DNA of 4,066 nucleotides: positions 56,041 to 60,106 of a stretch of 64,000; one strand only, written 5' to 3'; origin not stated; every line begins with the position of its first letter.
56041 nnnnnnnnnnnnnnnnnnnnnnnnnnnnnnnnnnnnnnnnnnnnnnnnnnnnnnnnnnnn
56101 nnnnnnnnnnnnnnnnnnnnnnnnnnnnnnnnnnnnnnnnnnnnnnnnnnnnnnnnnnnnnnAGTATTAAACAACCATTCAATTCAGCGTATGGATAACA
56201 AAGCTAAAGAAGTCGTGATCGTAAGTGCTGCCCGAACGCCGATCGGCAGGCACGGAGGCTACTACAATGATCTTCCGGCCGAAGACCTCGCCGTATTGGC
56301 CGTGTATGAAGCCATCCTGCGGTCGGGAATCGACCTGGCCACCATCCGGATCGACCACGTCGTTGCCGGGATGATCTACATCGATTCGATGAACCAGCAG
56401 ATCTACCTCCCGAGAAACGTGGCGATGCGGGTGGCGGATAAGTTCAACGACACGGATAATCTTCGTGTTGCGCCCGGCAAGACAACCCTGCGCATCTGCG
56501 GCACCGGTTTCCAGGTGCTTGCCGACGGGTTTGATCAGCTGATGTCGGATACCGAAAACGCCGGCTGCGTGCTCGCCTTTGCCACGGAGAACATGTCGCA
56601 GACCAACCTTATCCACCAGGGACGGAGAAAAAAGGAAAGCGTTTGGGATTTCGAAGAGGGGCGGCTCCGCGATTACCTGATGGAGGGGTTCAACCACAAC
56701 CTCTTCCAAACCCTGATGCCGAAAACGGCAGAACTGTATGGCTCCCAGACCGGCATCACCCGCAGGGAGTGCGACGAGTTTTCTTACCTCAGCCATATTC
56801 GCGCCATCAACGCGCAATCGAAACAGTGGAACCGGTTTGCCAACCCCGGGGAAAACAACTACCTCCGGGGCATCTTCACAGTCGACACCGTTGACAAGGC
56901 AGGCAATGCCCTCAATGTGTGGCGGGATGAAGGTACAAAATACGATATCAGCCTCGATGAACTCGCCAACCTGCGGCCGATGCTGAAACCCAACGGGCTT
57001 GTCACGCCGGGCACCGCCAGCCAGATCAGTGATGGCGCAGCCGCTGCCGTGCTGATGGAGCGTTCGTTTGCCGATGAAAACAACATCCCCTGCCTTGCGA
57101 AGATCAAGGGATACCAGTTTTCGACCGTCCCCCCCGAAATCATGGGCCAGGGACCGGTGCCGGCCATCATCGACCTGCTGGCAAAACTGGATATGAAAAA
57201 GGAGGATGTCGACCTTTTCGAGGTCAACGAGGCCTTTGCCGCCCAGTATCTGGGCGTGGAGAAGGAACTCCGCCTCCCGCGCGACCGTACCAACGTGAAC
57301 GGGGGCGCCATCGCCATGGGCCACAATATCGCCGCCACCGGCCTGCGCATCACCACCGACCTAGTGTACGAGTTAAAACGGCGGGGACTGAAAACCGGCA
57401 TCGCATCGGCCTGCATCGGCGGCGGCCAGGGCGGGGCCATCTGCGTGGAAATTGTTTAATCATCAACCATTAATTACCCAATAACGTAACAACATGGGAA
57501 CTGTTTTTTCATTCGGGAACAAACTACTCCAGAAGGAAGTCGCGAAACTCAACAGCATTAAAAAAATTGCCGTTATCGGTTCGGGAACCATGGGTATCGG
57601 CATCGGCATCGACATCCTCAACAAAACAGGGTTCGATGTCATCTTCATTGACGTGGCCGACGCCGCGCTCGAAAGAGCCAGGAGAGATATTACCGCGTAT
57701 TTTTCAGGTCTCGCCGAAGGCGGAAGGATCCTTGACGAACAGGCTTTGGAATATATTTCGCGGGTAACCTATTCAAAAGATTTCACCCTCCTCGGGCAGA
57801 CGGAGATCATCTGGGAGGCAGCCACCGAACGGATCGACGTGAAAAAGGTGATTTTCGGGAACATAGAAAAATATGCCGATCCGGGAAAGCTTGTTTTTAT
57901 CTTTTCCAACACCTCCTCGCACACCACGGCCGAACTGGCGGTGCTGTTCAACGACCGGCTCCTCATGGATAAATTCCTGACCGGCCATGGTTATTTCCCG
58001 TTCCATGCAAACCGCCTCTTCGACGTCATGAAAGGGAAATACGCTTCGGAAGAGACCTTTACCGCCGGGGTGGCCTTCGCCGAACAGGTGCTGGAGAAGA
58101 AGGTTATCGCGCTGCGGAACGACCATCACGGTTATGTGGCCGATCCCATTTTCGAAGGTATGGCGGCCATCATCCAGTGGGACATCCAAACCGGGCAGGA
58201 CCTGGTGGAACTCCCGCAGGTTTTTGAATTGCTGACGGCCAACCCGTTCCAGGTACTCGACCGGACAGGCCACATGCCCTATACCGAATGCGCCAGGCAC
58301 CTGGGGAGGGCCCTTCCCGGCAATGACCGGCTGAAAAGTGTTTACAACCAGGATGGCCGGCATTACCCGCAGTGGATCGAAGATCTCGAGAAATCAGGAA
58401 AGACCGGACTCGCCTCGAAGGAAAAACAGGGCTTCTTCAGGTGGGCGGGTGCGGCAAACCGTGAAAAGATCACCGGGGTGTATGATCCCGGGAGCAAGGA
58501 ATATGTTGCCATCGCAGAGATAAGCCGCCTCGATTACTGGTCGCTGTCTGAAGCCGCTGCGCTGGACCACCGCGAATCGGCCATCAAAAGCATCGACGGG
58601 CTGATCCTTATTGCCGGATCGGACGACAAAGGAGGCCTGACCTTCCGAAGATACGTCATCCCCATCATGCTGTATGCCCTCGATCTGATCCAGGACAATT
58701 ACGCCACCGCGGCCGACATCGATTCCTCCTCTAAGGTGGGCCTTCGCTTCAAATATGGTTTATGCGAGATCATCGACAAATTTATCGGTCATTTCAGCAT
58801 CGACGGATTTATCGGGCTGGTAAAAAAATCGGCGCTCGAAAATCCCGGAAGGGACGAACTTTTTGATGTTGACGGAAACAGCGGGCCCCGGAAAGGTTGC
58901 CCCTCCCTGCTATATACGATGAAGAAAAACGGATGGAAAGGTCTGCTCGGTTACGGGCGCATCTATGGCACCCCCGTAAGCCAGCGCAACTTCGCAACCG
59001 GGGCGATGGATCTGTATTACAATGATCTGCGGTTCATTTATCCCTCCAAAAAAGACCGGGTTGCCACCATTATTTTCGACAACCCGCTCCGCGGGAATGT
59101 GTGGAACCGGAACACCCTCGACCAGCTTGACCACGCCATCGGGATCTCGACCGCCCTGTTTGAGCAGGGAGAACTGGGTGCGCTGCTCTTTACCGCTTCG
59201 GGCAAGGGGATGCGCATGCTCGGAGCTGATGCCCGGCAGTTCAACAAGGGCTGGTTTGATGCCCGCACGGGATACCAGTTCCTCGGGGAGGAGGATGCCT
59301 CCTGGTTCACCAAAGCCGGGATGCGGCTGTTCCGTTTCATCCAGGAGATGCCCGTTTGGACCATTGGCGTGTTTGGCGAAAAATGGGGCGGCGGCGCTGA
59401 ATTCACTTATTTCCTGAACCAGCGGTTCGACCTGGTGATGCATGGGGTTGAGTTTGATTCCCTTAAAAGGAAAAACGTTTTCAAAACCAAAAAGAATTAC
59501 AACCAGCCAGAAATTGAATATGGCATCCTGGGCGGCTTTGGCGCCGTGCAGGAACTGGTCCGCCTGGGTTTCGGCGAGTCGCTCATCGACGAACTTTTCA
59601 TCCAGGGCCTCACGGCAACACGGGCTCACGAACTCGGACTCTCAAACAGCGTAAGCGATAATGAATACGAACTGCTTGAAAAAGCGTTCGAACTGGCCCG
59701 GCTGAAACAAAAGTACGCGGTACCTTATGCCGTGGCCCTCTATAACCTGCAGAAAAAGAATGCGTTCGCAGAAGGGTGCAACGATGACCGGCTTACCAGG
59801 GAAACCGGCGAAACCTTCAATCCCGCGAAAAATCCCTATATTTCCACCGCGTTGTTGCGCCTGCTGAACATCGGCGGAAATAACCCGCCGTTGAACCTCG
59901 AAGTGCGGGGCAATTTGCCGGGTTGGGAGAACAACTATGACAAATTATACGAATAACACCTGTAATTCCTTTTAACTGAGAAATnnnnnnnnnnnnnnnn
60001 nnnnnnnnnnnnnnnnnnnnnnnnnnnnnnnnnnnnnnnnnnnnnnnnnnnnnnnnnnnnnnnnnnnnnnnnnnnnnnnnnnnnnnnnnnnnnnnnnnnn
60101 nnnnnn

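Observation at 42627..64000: Complete Thauera-type, ATP-dependent benzoyl-CoA degradation operon (15 co-oriented genes) in a T9SS-bearing, Bacteroidota-like genome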

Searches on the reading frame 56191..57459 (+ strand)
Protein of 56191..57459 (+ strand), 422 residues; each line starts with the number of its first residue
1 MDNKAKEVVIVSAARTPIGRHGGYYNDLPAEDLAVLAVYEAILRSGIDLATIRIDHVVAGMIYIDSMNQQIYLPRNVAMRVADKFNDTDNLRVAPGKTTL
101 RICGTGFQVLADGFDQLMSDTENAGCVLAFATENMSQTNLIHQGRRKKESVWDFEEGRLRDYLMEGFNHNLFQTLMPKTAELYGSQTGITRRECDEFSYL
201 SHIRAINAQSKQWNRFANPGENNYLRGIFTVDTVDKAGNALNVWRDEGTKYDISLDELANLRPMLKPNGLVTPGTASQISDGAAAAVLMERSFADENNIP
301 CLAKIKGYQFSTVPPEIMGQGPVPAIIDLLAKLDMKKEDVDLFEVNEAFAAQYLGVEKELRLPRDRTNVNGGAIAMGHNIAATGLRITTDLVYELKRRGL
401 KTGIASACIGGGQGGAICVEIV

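Call 6: search_protein_families(library=ncbifam, proteins=[window:56191-57459:+], max_evalue=0.00001)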
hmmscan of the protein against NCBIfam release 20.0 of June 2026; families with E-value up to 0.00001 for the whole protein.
window:56191-57459:+ (422 aa): 34 families (the best 25 are shown)
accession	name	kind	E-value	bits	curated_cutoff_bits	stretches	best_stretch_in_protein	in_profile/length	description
TIGR01930.1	AcCoA-C-Actrans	subfamily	1.9e-86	290.4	240.55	1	10-420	1-385/385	acetyl-CoA C-acyltransferase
NF006552.0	PRK09051.1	subfamily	1.7e-77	261.3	565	1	5-420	3-393/395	beta-ketothiolase BktB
NF004853.0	PRK06205.1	subfamily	2e-75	254.3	551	1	6-420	2-401/404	acetyl-CoA C-acetyltransferase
NF006086.0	PRK08235.1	equivalog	2e-70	237.9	526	1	7-421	3-392/393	acetyl-CoA C-acetyltransferase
NF005805.0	PRK07661.1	equivalog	1.5e-69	234.8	633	1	6-421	2-390/391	acetyl-CoA C-acetyltransferase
NF042999.1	bketothiol_BktB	equivalog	1.2e-68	232.2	725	1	5-420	2-392/394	beta-ketothiolase BktB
NF004206.0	PRK05656.1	subfamily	2.3e-65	221.2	688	1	6-420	2-391/392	acetyl-CoA C-acetyltransferase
NF006510.0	PRK08947.1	equivalog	1.1e-64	218.8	519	1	6-420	2-385/387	acetyl-CoA C-acyltransferase FadA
TIGR02430.1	pcaF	equivalog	3.6e-64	217.3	597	1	6-421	1-399/400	3-oxoadipyl-CoA thiolase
NF006551.0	PRK09050.1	subfamily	1.3e-63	215.4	605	1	6-421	2-400/401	3-oxoadipyl-CoA thiolase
NF006553.0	PRK09052.1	equivalog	2.1e-62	211.4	567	1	2-420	2-397/399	acetyl-CoA C-acyltransferase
NF005890.0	PRK07851.1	equivalog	3.6e-61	207.3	580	1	6-420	2-403/406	acetyl-CoA C-acetyltransferase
NF042967.1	AcCoAtase_PhaA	equivalog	6.7e-60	203.3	740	1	6-422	2-396/396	acetyl-CoA acetyltransferase PhaA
NF005494.0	PRK07108.1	equivalog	1.3e-59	202.1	615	1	7-422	3-392/392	acetyl-CoA C-acyltransferase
NF005033.0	PRK06445.1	equivalog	1.5e-59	202.2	511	1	6-420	3-393/395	acetyl-CoA C-acetyltransferase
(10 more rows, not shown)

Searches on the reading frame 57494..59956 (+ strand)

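Call 6: search_protein_families(library=ncbifam, proteins=[window:57494-59956:+], max_evalue=0.00001)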
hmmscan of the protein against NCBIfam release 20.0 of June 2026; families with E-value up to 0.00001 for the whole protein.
window:57494-59956:+ (820 aa): 21 families
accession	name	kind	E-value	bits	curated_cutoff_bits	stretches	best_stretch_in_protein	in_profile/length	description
NF004699.0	PRK06035.1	equivalog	2e-29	102.7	500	1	21-222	2-198/294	3-hydroxyacyl-CoA dehydrogenase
NF008727.0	PRK11730.1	equivalog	2.5e-29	102.1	870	2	14-245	305-528/717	fatty acid oxidation complex subunit alpha FadB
NF004474.0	PRK05808.1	subfamily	6.7e-29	101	408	1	21-223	2-196/283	3-hydroxybutyryl-CoA dehydrogenase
NF006124.0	PRK08268.1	subfamily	6.5e-28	97.9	508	1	19-206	4-185/507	3-hydroxyacyl-CoA dehydrogenase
TIGR02437.1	FadB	equivalog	1.2e-25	90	933.55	1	17-245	308-528/714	fatty acid oxidation complex subunit alpha FadB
NF005875.0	PRK07819.1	subfamily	7.4e-25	87.9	319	1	20-217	3-194/287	3-hydroxybutyryl-CoA dehydrogenase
NF006722.0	PRK09260.1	equivalog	2e-24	86.3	429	1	22-216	2-189/289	3-hydroxyacyl-CoA dehydrogenase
NF005715.0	PRK07530.1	equivalog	4.5e-23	82.1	420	1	21-222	3-196/292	3-hydroxybutyryl-CoA dehydrogenase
NF006143.0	PRK08293.1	equivalog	2e-20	73.2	312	1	21-219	3-196/291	3-hydroxyacyl-CoA dehydrogenase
NF008363.0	PRK11154.1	equivalog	1.9e-17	62.6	869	1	17-215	304-495/708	fatty acid oxidation complex subunit alpha FadJ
TIGR02279.1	PaaC-3OHAcCoADH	equivalog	2.2e-17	63.1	669.4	1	19-150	2-130/503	3-hydroxyacyl-CoA dehydrogenase PaaH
NF052272.1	Staph_FadB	exception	2.1e-15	56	999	1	21-343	2-309/752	3-hydroxyacyl-CoA dehydrogenase/crotonase FadB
NF004783.0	PRK06129.1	equivalog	1.8e-14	53.9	347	1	23-215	3-189/315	3-hydroxyacyl-CoA dehydrogenase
TIGR02441.1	fa_ox_alpha_mit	equivalog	4.7e-14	51.4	964.65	1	20-242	333-547/737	fatty acid oxidation complex subunit alpha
TIGR02440.1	FadJ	equivalog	5.2e-14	51.5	968.45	1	17-215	299-490/699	fatty acid oxidation complex subunit alpha FadJ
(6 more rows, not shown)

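Call 25: search_protein_families(library=pfam, proteins=[window:57494-59956:+], max_evalue=0.0001)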
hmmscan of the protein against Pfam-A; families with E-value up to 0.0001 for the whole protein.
window:57494-59956:+ (820 aa): 1 family
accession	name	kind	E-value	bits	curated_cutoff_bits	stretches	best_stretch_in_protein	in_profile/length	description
PF02737.24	3HCDH_N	-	2.4e-30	106.2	22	1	24-209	1-178/180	3-hydroxyacyl-CoA dehydrogenase, NAD binding domain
